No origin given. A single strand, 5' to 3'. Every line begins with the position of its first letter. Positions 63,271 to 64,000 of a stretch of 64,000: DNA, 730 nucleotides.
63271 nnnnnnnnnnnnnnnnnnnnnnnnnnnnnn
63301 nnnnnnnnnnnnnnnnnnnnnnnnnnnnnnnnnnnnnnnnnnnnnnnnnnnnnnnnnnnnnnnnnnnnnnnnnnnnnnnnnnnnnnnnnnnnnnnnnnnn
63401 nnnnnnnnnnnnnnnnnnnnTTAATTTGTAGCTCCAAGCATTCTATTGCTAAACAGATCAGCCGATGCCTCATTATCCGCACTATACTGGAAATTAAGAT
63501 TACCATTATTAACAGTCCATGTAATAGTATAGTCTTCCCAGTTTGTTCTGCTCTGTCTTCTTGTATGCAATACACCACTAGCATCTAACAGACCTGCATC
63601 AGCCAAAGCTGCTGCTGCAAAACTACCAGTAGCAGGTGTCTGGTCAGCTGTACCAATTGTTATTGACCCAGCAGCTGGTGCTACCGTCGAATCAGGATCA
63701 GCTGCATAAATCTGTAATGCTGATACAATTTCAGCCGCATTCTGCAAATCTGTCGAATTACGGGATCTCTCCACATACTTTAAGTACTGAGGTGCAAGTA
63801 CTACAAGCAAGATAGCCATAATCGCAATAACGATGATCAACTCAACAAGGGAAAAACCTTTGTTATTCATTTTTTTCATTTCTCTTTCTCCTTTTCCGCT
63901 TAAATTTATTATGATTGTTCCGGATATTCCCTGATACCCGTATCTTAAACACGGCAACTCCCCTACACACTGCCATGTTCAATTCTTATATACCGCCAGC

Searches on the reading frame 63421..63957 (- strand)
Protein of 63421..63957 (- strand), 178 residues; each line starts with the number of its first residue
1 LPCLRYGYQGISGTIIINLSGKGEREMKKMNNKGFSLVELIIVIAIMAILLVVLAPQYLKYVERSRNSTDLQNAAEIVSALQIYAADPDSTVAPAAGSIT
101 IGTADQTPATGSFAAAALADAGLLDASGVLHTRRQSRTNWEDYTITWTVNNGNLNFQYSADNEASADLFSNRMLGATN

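Call 68: search_protein_families(library=pfam, proteins=[window:63421-63957:-], max_evalue=0.001)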
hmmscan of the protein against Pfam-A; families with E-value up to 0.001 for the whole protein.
window:63421-63957:- (178 aa): 1 family
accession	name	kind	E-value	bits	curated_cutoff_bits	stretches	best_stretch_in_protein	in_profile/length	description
PF07963.17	N_methyl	-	1.6e-08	34.2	21.2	1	30-54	2-26/27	Prokaryotic N-terminal methylation motif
